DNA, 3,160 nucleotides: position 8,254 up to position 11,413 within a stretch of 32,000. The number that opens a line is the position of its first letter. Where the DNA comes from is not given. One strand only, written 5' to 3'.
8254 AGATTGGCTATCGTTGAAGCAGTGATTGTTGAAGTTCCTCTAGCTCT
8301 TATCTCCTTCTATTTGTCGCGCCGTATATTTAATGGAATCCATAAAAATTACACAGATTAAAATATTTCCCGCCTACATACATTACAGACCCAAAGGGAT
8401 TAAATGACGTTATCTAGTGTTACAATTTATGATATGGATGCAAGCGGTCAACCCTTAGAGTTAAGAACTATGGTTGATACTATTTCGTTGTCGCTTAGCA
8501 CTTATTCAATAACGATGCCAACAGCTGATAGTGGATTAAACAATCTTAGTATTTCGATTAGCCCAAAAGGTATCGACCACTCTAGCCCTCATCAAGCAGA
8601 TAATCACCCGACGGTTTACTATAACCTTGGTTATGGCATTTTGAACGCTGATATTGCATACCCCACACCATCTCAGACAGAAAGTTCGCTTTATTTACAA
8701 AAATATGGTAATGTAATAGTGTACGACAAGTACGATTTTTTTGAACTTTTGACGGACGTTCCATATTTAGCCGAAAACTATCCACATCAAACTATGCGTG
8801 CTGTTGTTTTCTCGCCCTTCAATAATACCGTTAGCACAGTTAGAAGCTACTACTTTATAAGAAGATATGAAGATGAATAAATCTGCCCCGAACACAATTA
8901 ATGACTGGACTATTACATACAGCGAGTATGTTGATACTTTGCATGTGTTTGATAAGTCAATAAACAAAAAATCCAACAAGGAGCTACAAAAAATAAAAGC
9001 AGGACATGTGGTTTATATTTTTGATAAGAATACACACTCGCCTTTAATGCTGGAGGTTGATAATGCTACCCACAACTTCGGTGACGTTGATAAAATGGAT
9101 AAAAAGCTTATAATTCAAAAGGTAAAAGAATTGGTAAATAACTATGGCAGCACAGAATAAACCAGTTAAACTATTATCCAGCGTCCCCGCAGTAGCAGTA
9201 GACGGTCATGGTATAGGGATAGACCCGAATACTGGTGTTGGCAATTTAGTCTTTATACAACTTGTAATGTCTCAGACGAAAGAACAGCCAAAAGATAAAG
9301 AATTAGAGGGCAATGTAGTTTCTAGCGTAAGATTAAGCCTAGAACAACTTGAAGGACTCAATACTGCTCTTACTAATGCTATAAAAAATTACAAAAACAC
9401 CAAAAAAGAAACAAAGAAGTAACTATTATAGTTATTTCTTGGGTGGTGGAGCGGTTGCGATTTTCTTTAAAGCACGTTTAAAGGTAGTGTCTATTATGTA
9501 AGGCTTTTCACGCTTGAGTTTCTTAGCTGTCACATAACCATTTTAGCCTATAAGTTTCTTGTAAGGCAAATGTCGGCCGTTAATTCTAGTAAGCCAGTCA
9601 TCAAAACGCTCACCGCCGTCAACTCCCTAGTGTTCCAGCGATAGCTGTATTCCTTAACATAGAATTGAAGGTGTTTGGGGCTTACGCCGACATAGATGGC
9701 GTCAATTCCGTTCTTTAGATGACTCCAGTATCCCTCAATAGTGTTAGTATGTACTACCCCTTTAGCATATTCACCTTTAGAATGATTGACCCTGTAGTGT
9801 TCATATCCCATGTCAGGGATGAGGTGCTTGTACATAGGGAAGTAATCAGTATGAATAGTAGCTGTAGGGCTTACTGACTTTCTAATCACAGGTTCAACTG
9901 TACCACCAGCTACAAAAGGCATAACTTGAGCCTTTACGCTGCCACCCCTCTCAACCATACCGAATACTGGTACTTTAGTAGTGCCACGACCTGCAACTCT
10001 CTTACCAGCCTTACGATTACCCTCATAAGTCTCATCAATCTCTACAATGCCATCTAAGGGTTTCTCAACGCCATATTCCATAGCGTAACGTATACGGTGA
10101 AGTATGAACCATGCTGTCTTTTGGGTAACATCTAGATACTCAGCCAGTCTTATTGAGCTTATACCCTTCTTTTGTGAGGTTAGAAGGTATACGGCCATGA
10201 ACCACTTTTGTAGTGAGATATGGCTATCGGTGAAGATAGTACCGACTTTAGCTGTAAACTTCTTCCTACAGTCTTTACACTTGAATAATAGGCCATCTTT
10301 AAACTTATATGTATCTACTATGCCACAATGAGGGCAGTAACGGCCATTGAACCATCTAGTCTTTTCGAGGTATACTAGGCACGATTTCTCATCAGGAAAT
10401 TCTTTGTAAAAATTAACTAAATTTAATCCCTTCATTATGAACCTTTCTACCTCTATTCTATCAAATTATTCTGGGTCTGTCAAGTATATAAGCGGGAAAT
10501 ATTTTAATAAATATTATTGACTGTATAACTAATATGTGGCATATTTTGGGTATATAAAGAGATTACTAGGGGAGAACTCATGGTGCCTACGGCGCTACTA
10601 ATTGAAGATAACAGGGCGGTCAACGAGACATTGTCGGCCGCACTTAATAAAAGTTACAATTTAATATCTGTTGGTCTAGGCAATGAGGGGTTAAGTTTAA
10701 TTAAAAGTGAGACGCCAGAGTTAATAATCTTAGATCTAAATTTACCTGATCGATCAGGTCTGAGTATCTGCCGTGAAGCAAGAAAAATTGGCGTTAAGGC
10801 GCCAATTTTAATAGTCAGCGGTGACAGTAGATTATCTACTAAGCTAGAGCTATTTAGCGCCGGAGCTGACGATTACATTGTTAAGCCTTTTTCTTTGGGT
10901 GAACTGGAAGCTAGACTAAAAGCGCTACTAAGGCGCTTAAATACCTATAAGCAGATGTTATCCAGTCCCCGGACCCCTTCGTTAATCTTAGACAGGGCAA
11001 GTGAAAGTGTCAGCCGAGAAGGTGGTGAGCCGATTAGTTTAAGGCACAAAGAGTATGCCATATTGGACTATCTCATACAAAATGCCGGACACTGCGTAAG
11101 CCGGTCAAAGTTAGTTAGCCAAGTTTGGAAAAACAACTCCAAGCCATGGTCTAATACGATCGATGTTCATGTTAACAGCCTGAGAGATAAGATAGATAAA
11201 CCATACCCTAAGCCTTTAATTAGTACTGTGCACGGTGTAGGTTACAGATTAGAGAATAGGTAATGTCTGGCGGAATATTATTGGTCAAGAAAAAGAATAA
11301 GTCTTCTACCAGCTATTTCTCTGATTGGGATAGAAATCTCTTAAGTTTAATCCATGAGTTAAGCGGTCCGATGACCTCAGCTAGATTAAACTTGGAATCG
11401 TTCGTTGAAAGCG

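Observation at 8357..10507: IS1595-family element whose 37-bp terminal inverted repeats enclose three passenger ORFs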

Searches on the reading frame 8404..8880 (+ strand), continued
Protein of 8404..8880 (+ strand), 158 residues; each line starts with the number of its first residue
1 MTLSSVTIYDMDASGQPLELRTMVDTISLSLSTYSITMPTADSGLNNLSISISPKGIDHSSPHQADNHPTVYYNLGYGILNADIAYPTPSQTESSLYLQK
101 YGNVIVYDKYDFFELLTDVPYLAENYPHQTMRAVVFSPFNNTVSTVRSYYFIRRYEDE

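Call 93: search_dna_similar(query=window:8434-8880:+, collection=plasmids, mode=protein, max_evalue=0.01, max_rows=10)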
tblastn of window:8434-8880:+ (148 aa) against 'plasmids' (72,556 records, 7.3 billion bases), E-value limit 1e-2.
No match.

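Call 102: search_protein_families(library=pfam, alignment_id=A1, max_evalue=1)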
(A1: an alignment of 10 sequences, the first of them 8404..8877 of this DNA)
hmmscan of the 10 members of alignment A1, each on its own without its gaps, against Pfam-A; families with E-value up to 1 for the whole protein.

A. member 1, window:8404-8877:+ (158 aa): 1 family
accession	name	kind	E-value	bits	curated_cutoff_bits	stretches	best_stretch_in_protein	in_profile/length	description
PF22160.1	PSMA-like_C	-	0.078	13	26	1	77-125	43-91/243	Maltose-forming alpha-amylase-like, C-terminal domain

B. families by the number of members that match (of 10 scanned): 2 families
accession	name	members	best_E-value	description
PF22160.1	PSMA-like_C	1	0.078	Maltose-forming alpha-amylase-like, C-terminal domain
PF16660.10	PHD20L1_u1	1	0.14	PHD finger protein 20-like protein 1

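Call 103: search_protein_families(library=pfam, proteins=[L085:8428-8718:+, L079:530-808:+, L080:595-873:+, L084:534-815:+, L085:8699-8971:+, L084:808-1107:+, L087:1181-1444:+], max_evalue=0.5)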
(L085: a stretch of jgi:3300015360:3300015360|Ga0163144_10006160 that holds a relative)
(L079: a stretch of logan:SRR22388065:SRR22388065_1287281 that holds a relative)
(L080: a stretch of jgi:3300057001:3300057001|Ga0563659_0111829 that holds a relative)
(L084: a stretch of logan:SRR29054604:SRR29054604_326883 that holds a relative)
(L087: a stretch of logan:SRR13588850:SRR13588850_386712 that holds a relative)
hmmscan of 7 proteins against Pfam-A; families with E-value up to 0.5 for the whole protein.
L085:8428-8718:+ (96 aa): 2 families
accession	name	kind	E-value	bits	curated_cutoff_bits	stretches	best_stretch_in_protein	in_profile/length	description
PF09598.15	Stm1_N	-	0.048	14.9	23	1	64-85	4-25/70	Stm1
PF07886.16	BA14K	-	0.24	11.9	26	1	17-29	12-24/30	BA14K-like protein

L079:530-808:+ (92 aa): 0 families

L080:595-873:+ (92 aa): 1 family
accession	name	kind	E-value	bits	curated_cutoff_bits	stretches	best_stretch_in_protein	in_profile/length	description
PF19009.6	DUF5738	-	0.009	15.8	25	1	27-84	94-151/250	Domain of unknown function (DUF5738)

L084:534-815:+ (93 aa): 0 families

L085:8699-8971:+ (90 aa): 0 families

L084:808-1107:+ (99 aa): 1 family
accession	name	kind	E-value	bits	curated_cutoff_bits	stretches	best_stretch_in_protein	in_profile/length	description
PF22647.2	EF_0837-like_N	-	0.055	14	27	1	40-60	7-27/48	Deacetylase EF_0837-like composite domain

L087:1181-1444:+ (87 aa): 1 family
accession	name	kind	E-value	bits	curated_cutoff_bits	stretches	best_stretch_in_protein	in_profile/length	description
PF23297.2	ACP_SdgA_C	-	0.037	14.6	27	1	33-84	43-94/95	Highly reducing polyketide synthase sdgA, C-terminal ACP domain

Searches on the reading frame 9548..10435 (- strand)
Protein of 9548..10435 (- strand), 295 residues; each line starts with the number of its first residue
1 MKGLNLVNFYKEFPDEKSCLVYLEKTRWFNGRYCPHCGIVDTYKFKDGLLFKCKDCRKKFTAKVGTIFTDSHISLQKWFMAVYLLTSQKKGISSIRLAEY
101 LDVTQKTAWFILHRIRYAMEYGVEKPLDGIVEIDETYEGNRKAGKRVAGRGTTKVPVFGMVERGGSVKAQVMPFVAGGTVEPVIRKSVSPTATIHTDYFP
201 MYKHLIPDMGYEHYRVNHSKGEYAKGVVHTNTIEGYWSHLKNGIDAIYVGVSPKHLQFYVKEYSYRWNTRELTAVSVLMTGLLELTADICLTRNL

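Call 4: search_protein_families(library=pfam, proteins=[window:9548-10435:-], max_evalue=0.1)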
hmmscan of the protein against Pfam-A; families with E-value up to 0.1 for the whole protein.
window:9548-10435:- (295 aa): 5 families
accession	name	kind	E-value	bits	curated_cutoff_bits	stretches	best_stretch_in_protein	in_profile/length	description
PF12762.13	DDE_Tnp_IS1595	-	2.8e-35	122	27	1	127-268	2-153/153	ISXO2-like transposase domain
PF12760.12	Zn_ribbon_IS1595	-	1.3e-12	47.9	25.4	1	14-58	1-45/46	Transposase zinc-ribbon domain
PF22109.2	Zn_ribbon_tTFIIB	-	0.0075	16.6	28.6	1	29-43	7-21/40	Transcription factor IIB, zinc ribbon, Trypanosome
PF08279.18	HTH_11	-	0.059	13.7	25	0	82-109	6-33/55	HTH domain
PF22191.2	IBR_1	-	0.085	13.2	27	0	30-60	2-31/47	IBR domain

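Call 5: search_protein_families(library=phrogs, proteins=[window:9548-10435:-], max_evalue=0.1)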
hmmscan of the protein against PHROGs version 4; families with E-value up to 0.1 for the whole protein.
window:9548-10435:- (295 aa): 6 families
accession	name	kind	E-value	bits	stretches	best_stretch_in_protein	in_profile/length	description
phrog_25593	-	unknown function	5.1e-41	141.9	2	2-139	10-151/344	-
phrog_9697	-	unknown function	4e-24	86.2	1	93-226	24-157/164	-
phrog_13752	-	unknown function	4.2e-18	66.6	1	153-269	2-115/131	-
phrog_6504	-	unknown function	0.022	15.9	0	28-73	4-57/61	-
phrog_19315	-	unknown function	0.08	12.9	0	30-64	300-333/348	-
phrog_4265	-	unknown function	0.085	13.6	0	21-79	13-68/280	-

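Call 13: find_encoding_contigs(protein=window:9548-10435:-, flank=6000, max_places=10)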
Protein window:9548-10435:- (295 aa): 9 contigs read that carry it; 4 places shown.
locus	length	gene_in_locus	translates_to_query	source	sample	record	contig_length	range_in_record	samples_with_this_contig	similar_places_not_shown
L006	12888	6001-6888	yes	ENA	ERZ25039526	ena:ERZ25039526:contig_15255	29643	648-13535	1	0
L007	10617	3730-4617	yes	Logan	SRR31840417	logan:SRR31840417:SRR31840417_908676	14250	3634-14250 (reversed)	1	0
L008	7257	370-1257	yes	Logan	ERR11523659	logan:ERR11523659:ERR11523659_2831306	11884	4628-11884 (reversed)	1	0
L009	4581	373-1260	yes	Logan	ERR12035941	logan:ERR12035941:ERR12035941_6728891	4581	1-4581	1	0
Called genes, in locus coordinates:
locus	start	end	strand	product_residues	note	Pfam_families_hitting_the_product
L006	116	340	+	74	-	PF00035:dsrm, PF14709:DND1_DSRM (weak), PF22892:DSRM_MRPL44 (weak)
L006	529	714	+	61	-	-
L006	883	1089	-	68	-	-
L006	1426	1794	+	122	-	-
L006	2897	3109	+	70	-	PF01746:tRNA_m1G_MT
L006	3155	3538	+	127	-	PF09055:Sod_Ni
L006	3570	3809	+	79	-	PF10502:Peptidase_S26 (weak)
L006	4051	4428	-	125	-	-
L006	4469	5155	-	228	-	PF02518:HATPase_c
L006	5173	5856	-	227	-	PF00072:Response_reg, PF00486:Trans_reg_C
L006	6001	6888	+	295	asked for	PF12760:Zn_ribbon_IS1595, PF12762:DDE_Tnp_IS1595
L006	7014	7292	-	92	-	-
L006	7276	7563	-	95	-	-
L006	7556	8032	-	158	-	-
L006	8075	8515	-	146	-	-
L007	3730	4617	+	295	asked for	PF12760:Zn_ribbon_IS1595, PF12762:DDE_Tnp_IS1595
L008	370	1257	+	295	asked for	PF12760:Zn_ribbon_IS1595, PF12762:DDE_Tnp_IS1595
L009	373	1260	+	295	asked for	PF12760:Zn_ribbon_IS1595, PF12762:DDE_Tnp_IS1595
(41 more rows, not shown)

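Call 15: find_related_loci(query=window:9548-10435:-, collection=genome_contigs, flank=5000)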
Query window:9548-10435:- (295 aa) in genome_contigs; peptide patterns used: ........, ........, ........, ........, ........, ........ (x = any residue, [..] = any of these).
48 stretches matched a pattern; 8 encode a relative of the query (tblastn E <= 1e-3); 8 distinct loci.
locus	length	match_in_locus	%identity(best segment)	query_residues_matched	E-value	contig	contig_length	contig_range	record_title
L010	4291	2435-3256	74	1-272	4e-144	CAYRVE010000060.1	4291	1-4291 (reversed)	MAG TPA_asm: uncultured Candidatus Saccharibacteria bacterium isolate binchicken_co54_64 genome assembly, contig: NODE_4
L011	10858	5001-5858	50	6-285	3e-87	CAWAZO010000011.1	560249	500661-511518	MAG: uncultured Acidobacteriota bacterium isolate MFD05512.bin.2.27 genome assembly, contig: contig_30574, whole genome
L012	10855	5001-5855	48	6-285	4e-86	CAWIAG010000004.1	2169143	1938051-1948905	MAG: uncultured Ignavibacteriales bacterium isolate MFD02138.bin.1.26 genome assembly, contig: contig_7290, whole genome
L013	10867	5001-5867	48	6-289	4e-85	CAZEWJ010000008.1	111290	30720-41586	MAG TPA_asm: uncultured Ignavibacteriaceae bacterium isolate SRP136066_co1_204 genome assembly, contig: NODE_89_length_1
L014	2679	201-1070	48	1-284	2e-86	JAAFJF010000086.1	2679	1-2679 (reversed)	MAG: Polaromonas sp. isolate bin7.concoct.b1b2b5.061 WN_Polaromonas_2_scaffold_86, whole genome shotgun sequence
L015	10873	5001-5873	42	2-287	4e-65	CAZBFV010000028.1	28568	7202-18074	MAG TPA_asm: uncultured Muribaculaceae bacterium isolate SRP314395_co1_17 genome assembly, contig: NODE_1299_length_2856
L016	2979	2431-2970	58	5-172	1e-62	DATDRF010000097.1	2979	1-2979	MAG TPA_asm: Bacteroidota bacterium isolate SMAG_U7970 k141_1307217, whole genome shotgun sequence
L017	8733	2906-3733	43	5-272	2e-69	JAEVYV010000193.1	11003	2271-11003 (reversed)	MAG: Bacteroidetes bacterium isolate OH_PBB_145 k127_1666973, whole genome shotgun sequence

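Call 23: search_protein_families(library=pfam, proteins=[L010:3672-4091:-], max_evalue=0.1)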
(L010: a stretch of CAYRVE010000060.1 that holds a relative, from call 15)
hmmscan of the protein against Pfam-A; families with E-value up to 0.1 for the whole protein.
L010:3672-4091:- (139 aa): 1 family
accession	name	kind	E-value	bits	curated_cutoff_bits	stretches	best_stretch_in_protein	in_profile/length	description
PF03551.20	PadR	-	0.00047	20.5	27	1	34-80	28-74/75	Transcriptional regulator PadR-like family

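Call 42: search_protein_families(library=ncbifam, proteins=[window:9548-10435:-], max_evalue=1)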
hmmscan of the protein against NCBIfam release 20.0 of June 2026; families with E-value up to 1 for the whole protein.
window:9548-10435:- (295 aa): 4 families
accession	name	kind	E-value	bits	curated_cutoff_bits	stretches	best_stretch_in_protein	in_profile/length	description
NF033547.1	transpos_IS1595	equivalog_domain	4.9e-62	209.6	75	1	71-270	2-215/215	IS1595 family transposase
NF033558.1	transpos_IS1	equivalog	0.0057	16.6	100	1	34-136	1-103/199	IS1 family transposase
NF050000.1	IS1_IS1595_Zn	domain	0.011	16.3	28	1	34-62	1-33/34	IS1/IS1595 family N-terminal zinc-binding domain-containing protein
NF033550.5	transpos_ISL3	equivalog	0.042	12.9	180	1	51-136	50-132/370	ISL3 family transposase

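Call 92: search_dna_similar(query=window:9548-10435:-, collection=plasmids, mode=protein, max_rows=15)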
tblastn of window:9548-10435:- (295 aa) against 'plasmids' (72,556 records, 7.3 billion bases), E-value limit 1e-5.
Records with a match: 563; places in all: 764; records where one place covers at least 80% of the query: 374.
Best place of each record, by identity: <60% 563.
By first word of the organism name: Pseudosulfitobacter 68; Sinorhizobium 44; Ralstonia 30; Acinetobacter 29; Aeromonas 21; Xanthomonas 18; Rhizobium 15; Bacillus 15; Mesorhizobium 13; Haloarcula 13; and 127 more.
By predicted mobility (MOB-suite, as given by PLSDB): non-mobilizable 282; conjugative 184; mobilizable 97.
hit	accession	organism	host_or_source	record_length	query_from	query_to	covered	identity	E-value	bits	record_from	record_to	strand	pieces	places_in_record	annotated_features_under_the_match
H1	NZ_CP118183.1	Entomospira culicis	Culex pipiens,cell culture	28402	5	278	93%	44.8%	1e-64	226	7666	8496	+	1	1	IS1595 family transposase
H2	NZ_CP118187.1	Entomospira culicis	Culex pipiens,cell culture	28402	5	278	93%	44.8%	1e-64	226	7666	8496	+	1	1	IS1595 family transposase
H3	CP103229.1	Bacteroides faecis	Homo sapiens,cell culture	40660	5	276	92%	40.9%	1e-54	197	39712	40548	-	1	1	IS1595 family transposase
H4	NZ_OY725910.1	Bacteroides finegoldii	-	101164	5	274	92%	40.5%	5e-53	192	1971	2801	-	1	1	none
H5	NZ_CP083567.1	Sulfitobacter sp. W027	-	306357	1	295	100%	36.8%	9e-47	174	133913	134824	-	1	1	IS1595 family transposase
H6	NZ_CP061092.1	Roseomonas marmotae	Marmota himalayana,pure culture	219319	13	270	87%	41.9%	1e-53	194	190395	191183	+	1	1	IS1595 family transposase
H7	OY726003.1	Phocaeicola massiliensis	-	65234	5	266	89%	41.1%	1e-50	186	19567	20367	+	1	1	record has no annotation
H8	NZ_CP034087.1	Methylocystis rosea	cell culture,groundwater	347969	5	272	91%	40.1%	1e-60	214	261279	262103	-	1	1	IS1595 family transposase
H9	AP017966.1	Candidatus Megaera polyxenophila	-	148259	4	279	94%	37.0%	8e-44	166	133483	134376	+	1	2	transposase | hypothetical protein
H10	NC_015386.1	Treponema succinifaciens DSM 2489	colon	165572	4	283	95%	35.9%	3e-38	150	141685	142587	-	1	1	IS1595 family transposase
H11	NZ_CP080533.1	Mesorhizobium sp. AR02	Oxytropis sp.,Cell culture,root nodule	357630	15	292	94%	35.9%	5e-34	170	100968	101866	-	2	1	none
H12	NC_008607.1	Pelobacter propionicus DSM 2379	-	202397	3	270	91%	36.3%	9e-50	183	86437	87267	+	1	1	IS1595-like element ISPepr2 family transposase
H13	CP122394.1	Geminicoccaceae bacterium SCSIO 64248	Montipora informis (coral)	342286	4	272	91%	36.0%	4e-43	164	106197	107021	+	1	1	IS1595 family transposase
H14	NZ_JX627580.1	Methylobacterium oryzae CBMB20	-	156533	16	270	86%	37.6%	2e-47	176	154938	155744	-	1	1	IS1595 family transposase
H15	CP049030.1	Rhodobacteraceae bacterium SC52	Apostichopus japonicus,pure ...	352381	9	257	84%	37.7%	5e-48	178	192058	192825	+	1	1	none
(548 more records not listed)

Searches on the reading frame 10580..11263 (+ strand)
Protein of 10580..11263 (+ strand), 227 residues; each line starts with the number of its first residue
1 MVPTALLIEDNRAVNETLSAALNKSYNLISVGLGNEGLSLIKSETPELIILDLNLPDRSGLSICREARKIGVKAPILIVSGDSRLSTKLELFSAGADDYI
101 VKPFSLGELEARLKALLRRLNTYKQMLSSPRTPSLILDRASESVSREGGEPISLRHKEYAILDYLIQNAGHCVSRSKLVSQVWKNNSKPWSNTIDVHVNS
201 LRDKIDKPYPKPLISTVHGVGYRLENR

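Call 4: search_protein_families(library=pfam, proteins=[window:10580-11263:+], max_evalue=0.1)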
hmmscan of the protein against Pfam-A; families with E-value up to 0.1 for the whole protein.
window:10580-11263:+ (227 aa): 2 families
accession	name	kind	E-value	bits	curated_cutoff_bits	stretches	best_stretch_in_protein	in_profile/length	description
PF00486.34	Trans_reg_C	-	1.2e-23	83.4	26.2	1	149-224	1-77/77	Transcriptional regulatory protein, C terminal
PF00072.30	Response_reg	-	6.4e-21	75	30.2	1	6-113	2-110/111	Response regulator receiver domain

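Call 35: find_encoding_contigs(protein=window:10580-11263:+, flank=4000, max_places=10)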
Protein window:10580-11263:+ (227 aa): 12 contigs read that carry it; 2 places shown.
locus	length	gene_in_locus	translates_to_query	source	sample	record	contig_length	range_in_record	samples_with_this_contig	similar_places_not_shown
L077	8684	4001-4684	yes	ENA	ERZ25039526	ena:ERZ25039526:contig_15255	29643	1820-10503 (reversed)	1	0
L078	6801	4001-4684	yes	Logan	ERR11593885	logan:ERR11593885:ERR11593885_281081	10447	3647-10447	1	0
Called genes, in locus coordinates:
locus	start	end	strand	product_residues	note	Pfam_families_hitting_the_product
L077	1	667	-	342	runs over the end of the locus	PF00652:Ricin_B_lectin, PF05257:CHAP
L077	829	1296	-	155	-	PF00293:NUDIX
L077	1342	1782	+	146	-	-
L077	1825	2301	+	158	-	-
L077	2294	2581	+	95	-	-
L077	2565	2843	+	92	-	-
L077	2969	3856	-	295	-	PF12760:Zn_ribbon_IS1595, PF12762:DDE_Tnp_IS1595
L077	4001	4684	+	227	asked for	PF00072:Response_reg, PF00486:Trans_reg_C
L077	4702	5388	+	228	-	PF02518:HATPase_c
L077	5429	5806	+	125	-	-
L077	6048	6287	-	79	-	PF10502:Peptidase_S26 (weak)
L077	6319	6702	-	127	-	PF09055:Sod_Ni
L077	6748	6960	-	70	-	PF01746:tRNA_m1G_MT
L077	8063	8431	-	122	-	-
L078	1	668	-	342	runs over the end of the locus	PF00652:Ricin_B_lectin, PF05257:CHAP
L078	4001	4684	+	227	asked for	PF00072:Response_reg, PF00486:Trans_reg_C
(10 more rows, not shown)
